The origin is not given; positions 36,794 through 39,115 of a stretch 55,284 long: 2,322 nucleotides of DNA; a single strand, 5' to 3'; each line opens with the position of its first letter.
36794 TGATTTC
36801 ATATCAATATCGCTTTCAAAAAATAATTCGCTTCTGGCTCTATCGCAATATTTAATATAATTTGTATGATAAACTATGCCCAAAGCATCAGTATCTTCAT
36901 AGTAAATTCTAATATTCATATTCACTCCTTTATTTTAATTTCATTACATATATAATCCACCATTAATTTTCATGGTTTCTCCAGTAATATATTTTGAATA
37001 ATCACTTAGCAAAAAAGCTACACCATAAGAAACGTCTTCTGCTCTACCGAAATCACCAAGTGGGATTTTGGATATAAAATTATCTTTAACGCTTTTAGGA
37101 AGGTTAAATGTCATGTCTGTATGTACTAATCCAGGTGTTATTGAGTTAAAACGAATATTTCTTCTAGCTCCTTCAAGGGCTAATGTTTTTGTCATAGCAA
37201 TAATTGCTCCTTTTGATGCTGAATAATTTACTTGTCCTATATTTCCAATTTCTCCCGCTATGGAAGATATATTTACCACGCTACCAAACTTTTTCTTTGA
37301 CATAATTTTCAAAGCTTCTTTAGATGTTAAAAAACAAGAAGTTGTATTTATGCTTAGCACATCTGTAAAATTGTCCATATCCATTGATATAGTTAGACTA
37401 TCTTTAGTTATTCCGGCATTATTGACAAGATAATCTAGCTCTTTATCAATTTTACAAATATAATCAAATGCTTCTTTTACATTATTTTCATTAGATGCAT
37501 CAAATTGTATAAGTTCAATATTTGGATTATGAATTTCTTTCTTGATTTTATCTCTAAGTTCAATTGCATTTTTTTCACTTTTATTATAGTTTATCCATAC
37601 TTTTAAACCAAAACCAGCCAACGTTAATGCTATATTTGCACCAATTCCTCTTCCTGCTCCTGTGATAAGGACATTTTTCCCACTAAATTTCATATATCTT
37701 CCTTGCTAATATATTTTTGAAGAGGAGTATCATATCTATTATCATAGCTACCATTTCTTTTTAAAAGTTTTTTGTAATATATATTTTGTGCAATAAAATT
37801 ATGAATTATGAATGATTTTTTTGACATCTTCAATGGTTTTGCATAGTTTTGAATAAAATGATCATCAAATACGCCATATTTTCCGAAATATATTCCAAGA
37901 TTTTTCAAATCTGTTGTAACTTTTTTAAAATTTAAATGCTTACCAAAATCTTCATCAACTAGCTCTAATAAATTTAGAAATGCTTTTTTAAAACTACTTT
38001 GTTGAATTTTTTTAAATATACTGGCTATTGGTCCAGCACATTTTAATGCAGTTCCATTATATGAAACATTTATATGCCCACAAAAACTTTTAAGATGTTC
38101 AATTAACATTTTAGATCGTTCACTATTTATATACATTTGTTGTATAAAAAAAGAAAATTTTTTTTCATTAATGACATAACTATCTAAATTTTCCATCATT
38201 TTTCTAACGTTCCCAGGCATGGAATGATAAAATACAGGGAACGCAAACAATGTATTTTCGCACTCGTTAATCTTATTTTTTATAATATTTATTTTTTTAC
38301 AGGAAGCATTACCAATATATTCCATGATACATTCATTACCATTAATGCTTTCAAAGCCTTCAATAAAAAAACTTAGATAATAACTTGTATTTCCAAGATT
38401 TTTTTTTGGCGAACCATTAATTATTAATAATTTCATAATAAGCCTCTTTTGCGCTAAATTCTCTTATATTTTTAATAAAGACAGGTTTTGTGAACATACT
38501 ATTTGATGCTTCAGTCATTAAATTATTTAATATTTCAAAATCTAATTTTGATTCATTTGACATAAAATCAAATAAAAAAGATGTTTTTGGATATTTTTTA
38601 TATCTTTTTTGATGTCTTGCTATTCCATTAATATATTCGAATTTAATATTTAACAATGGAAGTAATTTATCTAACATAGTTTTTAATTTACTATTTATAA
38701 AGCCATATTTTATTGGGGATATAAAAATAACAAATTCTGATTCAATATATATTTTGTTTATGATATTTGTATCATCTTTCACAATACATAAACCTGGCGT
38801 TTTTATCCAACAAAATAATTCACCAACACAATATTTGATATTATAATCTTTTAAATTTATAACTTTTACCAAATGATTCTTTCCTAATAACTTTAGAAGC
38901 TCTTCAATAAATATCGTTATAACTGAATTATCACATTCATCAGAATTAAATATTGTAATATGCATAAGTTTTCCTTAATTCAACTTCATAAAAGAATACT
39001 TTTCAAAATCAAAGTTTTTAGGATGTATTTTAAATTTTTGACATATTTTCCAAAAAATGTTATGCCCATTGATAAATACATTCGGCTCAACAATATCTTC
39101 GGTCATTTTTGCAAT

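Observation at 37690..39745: Three tandem flavodoxin-fold paralogues inside a fatty-acid-type cluster that lacks any canonical enoyl reductase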

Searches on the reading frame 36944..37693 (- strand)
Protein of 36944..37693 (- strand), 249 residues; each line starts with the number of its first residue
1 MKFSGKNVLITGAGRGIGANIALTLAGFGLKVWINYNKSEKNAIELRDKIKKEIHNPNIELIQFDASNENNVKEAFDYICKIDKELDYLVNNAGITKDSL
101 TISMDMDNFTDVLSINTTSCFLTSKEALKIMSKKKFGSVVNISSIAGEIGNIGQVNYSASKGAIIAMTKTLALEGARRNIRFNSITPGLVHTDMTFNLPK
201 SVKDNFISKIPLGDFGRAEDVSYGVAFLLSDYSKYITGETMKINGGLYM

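Call 4: search_protein_families(library=pfam, proteins=[window:36944-37693:-], max_evalue=0.01)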
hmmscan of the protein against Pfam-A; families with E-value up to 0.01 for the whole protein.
window:36944-37693:- (249 aa): 8 families
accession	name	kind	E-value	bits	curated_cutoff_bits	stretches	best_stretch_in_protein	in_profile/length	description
PF13561.12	adh_short_C2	-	6.5e-56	190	27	1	12-247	1-235/236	Enoyl-(Acyl carrier protein) reductase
PF00106.31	adh_short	-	3.1e-52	177.3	26.6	1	6-198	1-190/195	short chain dehydrogenase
PF08659.16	KR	-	4.3e-14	53.3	22.6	1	8-170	3-162/180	KR domain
PF23441.1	SDR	-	2.2e-06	27.7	27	1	67-248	75-256/258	SDR-like rossmann domain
PF02719.21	Polysacc_synt_2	-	0.0033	17.1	20.2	1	8-77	1-74/293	Polysaccharide biosynthesis protein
PF16363.11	GDP_Man_Dehyd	-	0.0039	17.1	27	1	9-78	1-73/332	GDP-mannose 4,6 dehydratase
PF01370.27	Epimerase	-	0.0074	16.2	20.9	0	8-95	1-74/240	NAD dependent epimerase/dehydratase family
PF02826.25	2-Hacid_dh_C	-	0.0089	15.9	25.1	0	3-43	34-73/178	D-isomer specific 2-hydroxyacid dehydrogenase, NAD binding domain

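Call 5: search_protein_families(library=ncbifam, proteins=[window:36944-37693:-], max_evalue=0.01)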
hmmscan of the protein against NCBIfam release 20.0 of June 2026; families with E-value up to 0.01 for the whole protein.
window:36944-37693:- (249 aa): 235 families (the best 25 are shown)
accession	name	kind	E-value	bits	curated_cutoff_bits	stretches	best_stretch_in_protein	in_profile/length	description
NF004199.0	PRK05653.1-4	equivalog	1.4e-100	335.9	301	1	1-249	1-247/247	3-oxoacyl-ACP reductase FabG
TIGR01830.1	3oxo_ACP_reduc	equivalog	8.8e-81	271.1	297.75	1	8-248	1-239/239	3-oxoacyl-[acyl-carrier-protein] reductase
NF004197.0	PRK05653.1-1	equivalog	6e-68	229.2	332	1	2-249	4-248/249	3-oxoacyl-ACP reductase FabG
NF004198.0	PRK05653.1-3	equivalog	4e-67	226.3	296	1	3-249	5-248/248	3-oxoacyl-ACP reductase FabG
NF009466.0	PRK12826.1-2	subfamily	3.8e-66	223.1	222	1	6-249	4-246/248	3-oxoacyl-ACP reductase FabG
NF053542.1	FlxB_rubin_SDR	equivalog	9.4e-65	218.7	340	1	7-247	2-239/239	flexirubin biosynthesis SDR family reductase FlxB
NF009464.0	PRK12824.1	subfamily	4.7e-64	216.4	269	1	6-249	3-244/245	3-oxoacyl-ACP reductase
TIGR01829.1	AcAcCoA_reduct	subfamily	4.4e-62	209.9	302.1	1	8-249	3-242/242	acetoacetyl-CoA reductase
NF005559.1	PRK07231.1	subfamily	3.1e-58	197.2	215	1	3-248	2-248/249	glucose 1-dehydrogenase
NF047420.2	EF_P_mod_YmfI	equivalog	1.4e-57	195.2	238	1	8-248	2-236/236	elongation factor P 5-aminopentanone reductase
NF004200.0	PRK05653.1-5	equivalog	3e-57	194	273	1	6-247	3-241/242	3-oxoacyl-ACP reductase FabG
NF009546.0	PRK12935.1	equivalog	1.1e-55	188.9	418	1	2-249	3-247/247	acetoacetyl-CoA reductase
NF049979.1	AlphHSDSHdhA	equivalog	1.9e-55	188.1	350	1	5-247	3-246/258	7alpha-hydroxysteroid dehydrogenase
NF052558.1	MBtsdlDhBudC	equivalog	3.5e-53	180.7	270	1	3-247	1-241/250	meso-2,3-butanediol dehydrogenase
NF006072.0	PRK08217.1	subfamily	2.4e-52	178.3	298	1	1-248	1-252/253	3-ketoacyl-(acyl-carrier-protein) reductase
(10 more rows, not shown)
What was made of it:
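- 36944..37693 (-): 3-oxoacyl-ACP reductase (FabG type). Its start overlaps the end of Flv3 by 4 nt. NF004199 FabG 335.9 bits against a cut-off of 301 (call 5).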

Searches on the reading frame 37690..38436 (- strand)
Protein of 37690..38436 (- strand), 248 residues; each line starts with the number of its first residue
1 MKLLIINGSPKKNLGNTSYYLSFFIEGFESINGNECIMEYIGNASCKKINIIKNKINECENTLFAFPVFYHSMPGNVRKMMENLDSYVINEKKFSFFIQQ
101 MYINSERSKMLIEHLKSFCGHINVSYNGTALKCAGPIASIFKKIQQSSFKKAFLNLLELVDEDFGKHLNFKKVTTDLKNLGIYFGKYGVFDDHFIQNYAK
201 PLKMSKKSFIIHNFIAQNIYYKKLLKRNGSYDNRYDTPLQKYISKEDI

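Call 4: search_protein_families(library=pfam, proteins=[window:37690-38436:-], max_evalue=0.01)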
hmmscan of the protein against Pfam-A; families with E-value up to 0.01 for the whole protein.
window:37690-38436:- (248 aa): 1 family
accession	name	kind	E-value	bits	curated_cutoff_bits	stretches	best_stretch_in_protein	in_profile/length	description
PF03358.20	FMN_red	-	6.1e-05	23.1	24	1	1-87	1-102/152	NADPH-dependent FMN reductase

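Call 5: search_protein_families(library=ncbifam, proteins=[window:37690-38436:-], max_evalue=0.01)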
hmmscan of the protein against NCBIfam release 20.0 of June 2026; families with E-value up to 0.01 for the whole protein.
window:37690-38436:- (248 aa): 0 families

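Call 11: search_solved_structures(query=window:37690-38436:-, max_evalue=1, show_alignments=1)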
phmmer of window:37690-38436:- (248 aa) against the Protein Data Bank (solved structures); distinct sequences matched with E-value up to 1: 7.
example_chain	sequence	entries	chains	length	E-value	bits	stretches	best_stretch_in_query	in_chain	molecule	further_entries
3kwv_C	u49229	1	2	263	6.4e-05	26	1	104-243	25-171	Lethal factor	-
7kxr_L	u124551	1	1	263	6.7e-05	25.9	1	104-243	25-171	Lethal factor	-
8fvu_U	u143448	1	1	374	0.00011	25.3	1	104-243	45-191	Lethal factor,Type III secretion system protein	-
1pwu_A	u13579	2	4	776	0.00072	22.6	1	104-243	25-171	Lethal factor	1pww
1j7n_A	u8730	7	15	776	0.00072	22.6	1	104-243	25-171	Lethal Factor precursor | Lethal Factor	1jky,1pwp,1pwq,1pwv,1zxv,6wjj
6psn_L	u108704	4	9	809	0.00084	22.3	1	104-243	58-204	Lethal factor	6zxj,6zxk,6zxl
1rli_A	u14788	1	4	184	0.083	15.8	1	51-104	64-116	Trp Repressor Binding Protein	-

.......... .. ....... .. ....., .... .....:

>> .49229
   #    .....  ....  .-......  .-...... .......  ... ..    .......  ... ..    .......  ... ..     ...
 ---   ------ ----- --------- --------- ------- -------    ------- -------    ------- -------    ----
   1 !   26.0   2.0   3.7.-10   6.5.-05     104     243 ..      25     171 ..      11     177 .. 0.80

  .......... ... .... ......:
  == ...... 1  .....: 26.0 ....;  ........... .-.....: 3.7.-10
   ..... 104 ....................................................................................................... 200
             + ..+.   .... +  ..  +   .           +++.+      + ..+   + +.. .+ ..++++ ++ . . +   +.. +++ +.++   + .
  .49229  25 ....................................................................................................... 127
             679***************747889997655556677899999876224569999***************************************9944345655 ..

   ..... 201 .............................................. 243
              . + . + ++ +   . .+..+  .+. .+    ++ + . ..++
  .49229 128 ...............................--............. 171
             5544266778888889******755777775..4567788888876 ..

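Call 72: find_homologous_proteins(query=window:37690-38436:-, max_evalue=0.01)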
Query window:37690-38436:- (248 aa): 4 proteins with E <= 0.01 among 265 candidates.
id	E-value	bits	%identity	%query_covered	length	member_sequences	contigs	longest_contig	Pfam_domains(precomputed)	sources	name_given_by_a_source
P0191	1.7e-160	550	100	100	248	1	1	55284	-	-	-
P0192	7.8e-87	309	58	96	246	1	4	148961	PF03358.21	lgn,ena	-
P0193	1.6e-80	288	56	97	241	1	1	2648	PF03358.21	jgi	-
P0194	5.1e-11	61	24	96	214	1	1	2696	PF03358.21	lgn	-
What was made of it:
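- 37690..38436 (-): Flv3: 248-aa divergent paralogue. It keeps the phosphate loop (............) and the C-terminal domain, has the Cys-motif segment deleted, and has a 16-aa insertion. Probably an FMN-only subunit. Only 3 homologues were found in 5.8 billion clusters (call 72).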

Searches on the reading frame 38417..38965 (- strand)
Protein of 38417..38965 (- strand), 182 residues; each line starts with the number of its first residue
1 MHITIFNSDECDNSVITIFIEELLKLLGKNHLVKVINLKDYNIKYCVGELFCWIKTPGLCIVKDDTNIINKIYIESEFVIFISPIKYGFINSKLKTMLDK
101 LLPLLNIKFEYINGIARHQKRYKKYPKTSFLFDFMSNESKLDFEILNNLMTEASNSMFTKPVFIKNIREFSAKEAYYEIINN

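Call 4: search_protein_families(library=pfam, proteins=[window:38417-38965:-], max_evalue=0.01)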
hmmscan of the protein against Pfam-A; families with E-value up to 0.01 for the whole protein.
window:38417-38965:- (182 aa): 1 family
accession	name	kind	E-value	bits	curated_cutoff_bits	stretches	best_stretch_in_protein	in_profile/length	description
PF03358.20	FMN_red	-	2.3e-06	27.7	24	1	1-101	1-96/152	NADPH-dependent FMN reductase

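Call 5: search_protein_families(library=ncbifam, proteins=[window:38417-38965:-], max_evalue=0.01)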
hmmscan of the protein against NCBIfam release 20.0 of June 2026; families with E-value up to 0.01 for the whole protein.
window:38417-38965:- (182 aa): 0 families

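Call 12: search_solved_structures(query=window:38417-38965:-, max_evalue=1, show_alignments=1)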
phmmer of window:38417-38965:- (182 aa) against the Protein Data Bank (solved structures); distinct sequences matched with E-value up to 1: 1.
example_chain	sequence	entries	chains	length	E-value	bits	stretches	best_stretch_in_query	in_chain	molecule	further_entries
7d38_A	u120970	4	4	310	0.64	13.3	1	28-104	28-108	Cd1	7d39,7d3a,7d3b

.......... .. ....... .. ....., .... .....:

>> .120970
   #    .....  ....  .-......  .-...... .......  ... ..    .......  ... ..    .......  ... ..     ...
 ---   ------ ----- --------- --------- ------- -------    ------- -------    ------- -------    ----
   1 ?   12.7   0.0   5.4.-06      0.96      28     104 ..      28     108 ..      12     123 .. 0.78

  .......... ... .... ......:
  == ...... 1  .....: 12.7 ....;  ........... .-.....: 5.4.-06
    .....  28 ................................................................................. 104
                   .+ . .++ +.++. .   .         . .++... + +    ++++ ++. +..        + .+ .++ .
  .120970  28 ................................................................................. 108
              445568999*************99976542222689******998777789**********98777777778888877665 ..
